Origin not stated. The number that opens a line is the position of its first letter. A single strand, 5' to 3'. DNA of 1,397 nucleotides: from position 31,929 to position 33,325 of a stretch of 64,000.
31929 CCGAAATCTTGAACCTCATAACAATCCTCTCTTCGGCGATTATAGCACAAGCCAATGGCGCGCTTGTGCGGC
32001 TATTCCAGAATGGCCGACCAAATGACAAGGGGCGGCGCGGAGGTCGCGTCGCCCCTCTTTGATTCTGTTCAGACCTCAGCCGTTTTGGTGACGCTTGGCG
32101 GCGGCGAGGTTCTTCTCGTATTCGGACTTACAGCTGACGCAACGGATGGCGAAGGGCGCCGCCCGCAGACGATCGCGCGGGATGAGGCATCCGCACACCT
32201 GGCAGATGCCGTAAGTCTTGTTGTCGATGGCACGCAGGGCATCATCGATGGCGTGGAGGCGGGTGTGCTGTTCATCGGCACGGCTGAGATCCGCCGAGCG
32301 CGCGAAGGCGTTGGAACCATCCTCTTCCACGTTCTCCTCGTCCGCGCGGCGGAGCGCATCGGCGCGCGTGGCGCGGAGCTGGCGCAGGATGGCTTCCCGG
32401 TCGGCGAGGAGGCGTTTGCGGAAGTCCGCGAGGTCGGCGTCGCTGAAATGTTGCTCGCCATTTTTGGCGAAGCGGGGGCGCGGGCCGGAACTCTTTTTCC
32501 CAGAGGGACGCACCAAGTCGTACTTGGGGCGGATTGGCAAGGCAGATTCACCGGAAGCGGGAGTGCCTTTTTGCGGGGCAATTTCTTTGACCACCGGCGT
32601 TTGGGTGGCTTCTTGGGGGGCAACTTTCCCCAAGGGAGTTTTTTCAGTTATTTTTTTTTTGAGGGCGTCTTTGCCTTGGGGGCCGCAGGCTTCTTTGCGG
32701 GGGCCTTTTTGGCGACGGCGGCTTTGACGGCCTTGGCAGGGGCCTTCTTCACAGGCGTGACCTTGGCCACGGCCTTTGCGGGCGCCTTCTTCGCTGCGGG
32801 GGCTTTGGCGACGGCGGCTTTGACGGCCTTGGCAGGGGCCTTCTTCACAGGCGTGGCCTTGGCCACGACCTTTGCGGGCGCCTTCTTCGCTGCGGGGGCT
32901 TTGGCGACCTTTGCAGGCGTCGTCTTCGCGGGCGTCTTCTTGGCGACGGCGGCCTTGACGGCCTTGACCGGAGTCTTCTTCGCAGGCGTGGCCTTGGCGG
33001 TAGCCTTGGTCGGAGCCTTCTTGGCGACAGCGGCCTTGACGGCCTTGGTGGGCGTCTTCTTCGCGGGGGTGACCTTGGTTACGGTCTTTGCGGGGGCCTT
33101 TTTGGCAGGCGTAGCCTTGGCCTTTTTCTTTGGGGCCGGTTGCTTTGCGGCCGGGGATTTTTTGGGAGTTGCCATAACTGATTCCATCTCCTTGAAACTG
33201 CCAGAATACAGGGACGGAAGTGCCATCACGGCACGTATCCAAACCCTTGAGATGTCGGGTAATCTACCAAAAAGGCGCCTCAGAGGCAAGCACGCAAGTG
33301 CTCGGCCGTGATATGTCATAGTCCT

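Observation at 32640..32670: A10 slippery run plus TAA joins a histone-H1-like KA-repeat ORF to a DksA/TraR zinc-finger ORF in the -1 frame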

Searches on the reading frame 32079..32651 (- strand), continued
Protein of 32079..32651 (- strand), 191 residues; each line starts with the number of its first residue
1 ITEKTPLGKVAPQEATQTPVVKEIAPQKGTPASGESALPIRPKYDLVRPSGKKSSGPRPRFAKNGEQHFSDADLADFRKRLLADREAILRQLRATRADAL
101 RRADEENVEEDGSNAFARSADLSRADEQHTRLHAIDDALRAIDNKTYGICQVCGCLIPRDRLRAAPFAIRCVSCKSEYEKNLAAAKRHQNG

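Call 27: find_encoding_contigs(protein=P0085, flank=1500, max_places=10)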
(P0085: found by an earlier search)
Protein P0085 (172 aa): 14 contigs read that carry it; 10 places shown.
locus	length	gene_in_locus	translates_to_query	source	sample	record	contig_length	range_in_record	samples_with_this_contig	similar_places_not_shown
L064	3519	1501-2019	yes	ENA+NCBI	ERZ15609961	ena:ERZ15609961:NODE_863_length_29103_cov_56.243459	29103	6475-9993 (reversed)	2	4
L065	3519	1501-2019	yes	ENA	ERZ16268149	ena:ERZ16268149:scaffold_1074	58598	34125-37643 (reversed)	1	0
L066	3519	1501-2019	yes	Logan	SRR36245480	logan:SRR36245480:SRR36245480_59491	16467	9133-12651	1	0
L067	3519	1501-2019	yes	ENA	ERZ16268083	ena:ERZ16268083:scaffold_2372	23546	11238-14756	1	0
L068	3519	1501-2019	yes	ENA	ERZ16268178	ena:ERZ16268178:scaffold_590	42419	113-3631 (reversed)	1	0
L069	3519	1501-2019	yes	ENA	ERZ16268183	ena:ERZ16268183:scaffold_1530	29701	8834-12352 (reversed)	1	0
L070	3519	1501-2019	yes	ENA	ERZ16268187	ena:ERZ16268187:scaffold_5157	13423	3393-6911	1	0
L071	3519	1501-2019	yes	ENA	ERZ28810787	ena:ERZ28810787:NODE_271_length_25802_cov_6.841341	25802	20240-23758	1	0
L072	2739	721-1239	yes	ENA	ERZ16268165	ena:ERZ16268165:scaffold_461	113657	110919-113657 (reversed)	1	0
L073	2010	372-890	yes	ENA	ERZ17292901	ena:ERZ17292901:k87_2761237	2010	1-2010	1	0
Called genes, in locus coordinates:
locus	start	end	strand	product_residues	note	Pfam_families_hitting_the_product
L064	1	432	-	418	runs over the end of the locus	PF01261:AP_endonuc_2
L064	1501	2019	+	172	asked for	PF01258:zf-dskA_traR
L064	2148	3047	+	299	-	PF00288:GHMP_kinases_N, PF08544:GHMP_kinases_C (faint)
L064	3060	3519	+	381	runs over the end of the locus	-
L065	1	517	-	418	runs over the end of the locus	PF01261:AP_endonuc_2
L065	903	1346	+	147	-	-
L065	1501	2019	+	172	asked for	PF01258:zf-dskA_traR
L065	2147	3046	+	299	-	PF00288:GHMP_kinases_N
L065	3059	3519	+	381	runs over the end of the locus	-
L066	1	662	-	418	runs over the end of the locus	PF01261:AP_endonuc_2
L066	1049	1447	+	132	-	-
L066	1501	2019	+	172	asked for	PF01258:zf-dskA_traR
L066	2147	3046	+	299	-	PF00288:GHMP_kinases_N, PF08544:GHMP_kinases_C (faint)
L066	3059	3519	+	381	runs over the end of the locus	-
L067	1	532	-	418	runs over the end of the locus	PF01261:AP_endonuc_2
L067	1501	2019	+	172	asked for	PF01258:zf-dskA_traR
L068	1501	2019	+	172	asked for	PF01258:zf-dskA_traR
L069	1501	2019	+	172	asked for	PF01258:zf-dskA_traR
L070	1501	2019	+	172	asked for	PF01258:zf-dskA_traR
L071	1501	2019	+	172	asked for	PF01258:zf-dskA_traR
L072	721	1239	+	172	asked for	PF01258:zf-dskA_traR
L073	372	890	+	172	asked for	PF01258:zf-dskA_traR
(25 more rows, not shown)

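Call 30: find_encoding_contigs(protein=P0003, flank=1500, max_places=3)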
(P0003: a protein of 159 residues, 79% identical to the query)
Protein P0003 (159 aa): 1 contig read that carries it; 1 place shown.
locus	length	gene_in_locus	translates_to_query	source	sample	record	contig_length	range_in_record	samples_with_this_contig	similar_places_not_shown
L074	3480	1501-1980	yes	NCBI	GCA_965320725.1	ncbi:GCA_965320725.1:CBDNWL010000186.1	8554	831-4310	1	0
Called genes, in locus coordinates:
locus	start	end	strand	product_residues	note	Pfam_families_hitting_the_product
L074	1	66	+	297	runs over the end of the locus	?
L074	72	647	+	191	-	-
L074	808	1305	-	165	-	-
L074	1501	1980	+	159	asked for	PF01258:zf-dskA_traR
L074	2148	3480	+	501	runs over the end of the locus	PF00884:Sulfatase, PF16347:SGSH_C (faint), PF14707:Sulfatase_C (weak)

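Call 31: find_encoding_contigs(protein=P0013, flank=1500, max_places=3)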
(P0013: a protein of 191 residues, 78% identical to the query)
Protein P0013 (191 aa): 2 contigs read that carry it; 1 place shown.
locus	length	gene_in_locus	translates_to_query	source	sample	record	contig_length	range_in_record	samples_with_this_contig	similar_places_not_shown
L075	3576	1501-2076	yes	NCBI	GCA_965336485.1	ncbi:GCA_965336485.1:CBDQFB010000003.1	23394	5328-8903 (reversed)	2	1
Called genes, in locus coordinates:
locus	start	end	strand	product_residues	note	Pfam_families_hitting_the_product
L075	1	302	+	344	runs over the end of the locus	-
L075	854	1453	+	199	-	-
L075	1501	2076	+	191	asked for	PF01258:zf-dskA_traR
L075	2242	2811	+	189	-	-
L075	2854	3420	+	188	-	PF08207:EFP_N (weak), PF01132:EFP, PF09285:Elong-fact-P_C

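Call 32: find_encoding_contigs(protein=P0014, flank=1500, max_places=3)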
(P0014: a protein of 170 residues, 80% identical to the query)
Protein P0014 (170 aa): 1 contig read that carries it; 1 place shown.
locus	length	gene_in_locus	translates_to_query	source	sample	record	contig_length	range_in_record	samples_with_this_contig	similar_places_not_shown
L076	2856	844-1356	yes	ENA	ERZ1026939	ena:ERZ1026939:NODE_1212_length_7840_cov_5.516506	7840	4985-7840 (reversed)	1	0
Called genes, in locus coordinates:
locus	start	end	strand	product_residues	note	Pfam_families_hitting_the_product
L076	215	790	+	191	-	-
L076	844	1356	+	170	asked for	PF01258:zf-dskA_traR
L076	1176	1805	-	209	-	-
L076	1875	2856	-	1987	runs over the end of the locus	?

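Call 33: find_encoding_contigs(protein=P0021, flank=1500, max_places=3)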
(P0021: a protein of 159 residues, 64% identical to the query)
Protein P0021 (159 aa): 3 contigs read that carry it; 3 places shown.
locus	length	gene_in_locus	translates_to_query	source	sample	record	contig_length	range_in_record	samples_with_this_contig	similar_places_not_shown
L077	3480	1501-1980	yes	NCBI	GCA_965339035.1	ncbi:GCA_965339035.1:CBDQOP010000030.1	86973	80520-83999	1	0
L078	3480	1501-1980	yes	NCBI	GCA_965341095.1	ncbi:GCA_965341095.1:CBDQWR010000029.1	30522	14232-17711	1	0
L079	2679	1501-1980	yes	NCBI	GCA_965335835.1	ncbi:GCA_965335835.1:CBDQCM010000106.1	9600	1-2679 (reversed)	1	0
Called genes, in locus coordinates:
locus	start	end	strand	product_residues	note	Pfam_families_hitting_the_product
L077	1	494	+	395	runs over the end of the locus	PF05175:MTS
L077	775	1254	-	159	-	-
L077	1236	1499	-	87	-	-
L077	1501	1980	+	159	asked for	PF01258:zf-dskA_traR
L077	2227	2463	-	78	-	-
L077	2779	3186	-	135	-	PF00472:RF-1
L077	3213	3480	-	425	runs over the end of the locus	PF00579:tRNA-synt_1b, PF22421:SYY_C-terminal, PF01479:S4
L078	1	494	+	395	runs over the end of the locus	PF05175:MTS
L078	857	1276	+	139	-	-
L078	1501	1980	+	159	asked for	PF01258:zf-dskA_traR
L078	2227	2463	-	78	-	-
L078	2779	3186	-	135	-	PF00472:RF-1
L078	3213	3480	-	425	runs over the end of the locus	PF00579:tRNA-synt_1b, PF22421:SYY_C-terminal, PF01479:S4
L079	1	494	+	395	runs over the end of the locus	PF05175:MTS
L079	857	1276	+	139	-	-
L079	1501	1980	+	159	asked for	PF01258:zf-dskA_traR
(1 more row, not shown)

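Call 62: find_encoding_contigs(protein=P0015, flank=1500, max_places=2)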
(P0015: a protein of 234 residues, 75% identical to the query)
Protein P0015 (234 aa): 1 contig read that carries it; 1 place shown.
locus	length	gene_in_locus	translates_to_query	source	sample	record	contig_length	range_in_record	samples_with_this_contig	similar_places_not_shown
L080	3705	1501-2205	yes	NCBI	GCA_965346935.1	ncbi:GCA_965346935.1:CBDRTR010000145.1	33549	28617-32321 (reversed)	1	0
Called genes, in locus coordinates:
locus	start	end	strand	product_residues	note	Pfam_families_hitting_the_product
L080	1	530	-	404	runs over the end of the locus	PF01640:Peptidase_C10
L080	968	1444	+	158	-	-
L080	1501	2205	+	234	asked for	PF01258:zf-dskA_traR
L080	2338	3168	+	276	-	PF01039:Carboxyl_trans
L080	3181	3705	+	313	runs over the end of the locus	-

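Call 63: find_encoding_contigs(protein=P0063, flank=1500, max_places=2)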
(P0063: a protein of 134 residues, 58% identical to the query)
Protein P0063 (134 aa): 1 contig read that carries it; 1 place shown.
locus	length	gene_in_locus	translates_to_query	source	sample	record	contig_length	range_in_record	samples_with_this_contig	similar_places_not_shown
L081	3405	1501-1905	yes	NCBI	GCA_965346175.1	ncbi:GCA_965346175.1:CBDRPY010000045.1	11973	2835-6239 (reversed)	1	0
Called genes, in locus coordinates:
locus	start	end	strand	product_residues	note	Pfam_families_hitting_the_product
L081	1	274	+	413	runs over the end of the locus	PF00764:Arginosuc_synth, PF20979:Arginosuc_syn_C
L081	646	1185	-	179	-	-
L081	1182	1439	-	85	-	-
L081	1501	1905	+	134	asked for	PF01258:zf-dskA_traR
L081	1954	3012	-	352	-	PF04055:Radical_SAM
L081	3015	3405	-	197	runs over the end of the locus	PF04079:SMC_ScpB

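Call 74: predict_structure(alignment_id=A3)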
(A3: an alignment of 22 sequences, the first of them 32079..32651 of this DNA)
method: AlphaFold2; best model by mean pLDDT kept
length: 191 residues; sequences in the alignment: 22
mean_pLDDT: 80.6   pTM: 0.61
mean pLDDT of the five models: 80.6, 79.1, 78.8, 78.6, 77.7
residues with pLDDT >= 90: 97; 70-90: 34; 50-70: 47; < 50: 13
segments of 3 or more residues with pLDDT < 50: 14-17, 28-30, 32-35
pLDDT, mean of each block of 10 residues (from residue 1): 58 54 57 56 68 66 78 95 97 91 71 82 93 96 94 93 93 95 94 80
secondary structure, 60 per line:
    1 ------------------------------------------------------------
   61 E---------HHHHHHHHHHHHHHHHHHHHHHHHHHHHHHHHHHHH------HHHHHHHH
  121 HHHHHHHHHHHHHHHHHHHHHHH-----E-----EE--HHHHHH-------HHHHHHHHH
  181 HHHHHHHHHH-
elements in order: H71-106 H113-143 H159-164 H172-190

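Call 76: fold_search(model_id=the predicted structure, library=pdb)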
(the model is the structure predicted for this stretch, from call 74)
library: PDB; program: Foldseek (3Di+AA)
matches with E <= 10: 199; with E <= 0.001: 7
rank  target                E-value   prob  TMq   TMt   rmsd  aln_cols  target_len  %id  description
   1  5vsw_M                1.7e-06  1.00  0.51  0.67   7.2       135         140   27  X-ray crystal structure of Escherichia coli RNA polymerase and DksA/ppGpp complex (released 2017-06-14)
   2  7khi_M                2.4e-06  1.00  0.50  0.65   7.9       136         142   28  Escherichia coli RNA polymerase and rrnBP1 promoter complex with DksA/ppGpp (released 2020-10-28)
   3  1tjl_A                6.4e-06  1.00  0.52  0.67   7.4       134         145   28  Crystal structure of transcription factor DksA from E. coli (released 2004-09-07)
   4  4ijj_A                1.0e-05  1.00  0.52  0.75   2.5       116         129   27  Structure of transcription factor DksA2 from Pseudomonas aeruginosa (released 2013-02-27)
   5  6ptg_B                4.5e-05  1.00  0.37  0.80   6.5       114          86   25  Structure of RNA polymerase binding protein and transcriptional regulator Dks from Chlamydia trachomatis L2 (LGV434) (released 2019-07-24)
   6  4ijj_B                7.1e-05  1.00  0.50  0.72   2.9       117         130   26  Structure of transcription factor DksA2 from Pseudomonas aeruginosa (released 2013-02-27)
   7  6ptg_A                9.2e-05  1.00  0.35  0.75   8.1       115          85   26  Structure of RNA polymerase binding protein and transcriptional regulator Dks from Chlamydia trachomatis L2 (LGV434) (released 2019-07-24)
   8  2kq9_MODEL_1_A        2.5e-02  1.00  0.39  0.63  10.9       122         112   28  Solution structure of DnaK suppressor protein from Agrobacterium tumefaciens C58. Northeast Structural Genomic (released 2009-11-17)
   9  4q4j_B                7.4e-01  0.20  0.14  0.07   7.5        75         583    9  Structure of crosslinked TM287/288_S498C_S520C mutant (released 2014-07-16)
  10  6he1_A                1.3e+00  0.15  0.23  0.12   8.6        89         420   21  Pseudomonas aeruginosa Seryl-tRNA Synthetase in Complex with 5'-O-(N-(L-seryl)-sulfamoyl)N3-methyluridine (released 2019-12-04)
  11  9ftm_G                1.5e+00  0.51  0.32  0.64  14.2       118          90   16  Asgard ESCRT-IIIB membrane-bound protofilament structure (released 2025-04-16)
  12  2k48_MODEL_1_A        1.6e+00  0.60  0.36  0.61   5.6        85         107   15  NMR Structure of the N-terminal Coiled Coil Domain of the Andes Hantavirus Nucleocapsid Protein (released 2008-08-05)
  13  2q0o_C                1.6e+00  0.54  0.34  0.67   3.8        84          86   12  Crystal structure of an anti-activation complex in bacterial quorum sensing (released 2007-09-25)
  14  4wqt_X                2.1e+00  0.41  0.27  0.33   3.5        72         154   21  Thermus thermophilus RNA polymerase complexed with an RNA cleavage stimulating factor (a GreA/Gfh1 chimeric protein) (released 2015-02-18)
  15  5sxc_B                2.1e+00  0.09  0.19  0.18  17.6       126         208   13  Crystal Structure of PI3Kalpha in complex with fragment 8 (released 2017-02-15)
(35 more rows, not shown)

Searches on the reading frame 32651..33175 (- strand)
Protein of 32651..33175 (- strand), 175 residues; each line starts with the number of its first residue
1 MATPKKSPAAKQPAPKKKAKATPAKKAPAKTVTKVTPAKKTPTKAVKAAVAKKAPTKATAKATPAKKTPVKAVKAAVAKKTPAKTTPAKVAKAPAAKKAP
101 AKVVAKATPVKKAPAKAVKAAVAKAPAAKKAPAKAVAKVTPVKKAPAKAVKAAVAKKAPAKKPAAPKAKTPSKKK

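Call 5: search_protein_families(library=pfam, proteins=[window:32651-33175:-], max_evalue=0.1)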
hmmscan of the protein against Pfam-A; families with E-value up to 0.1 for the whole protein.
seq(175 aa): 0 families

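Call 6: search_protein_families(library=ncbifam, proteins=[window:32651-33175:-], max_evalue=0.1)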
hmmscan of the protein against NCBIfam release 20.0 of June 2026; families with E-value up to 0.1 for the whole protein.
seq(175 aa): 0 families
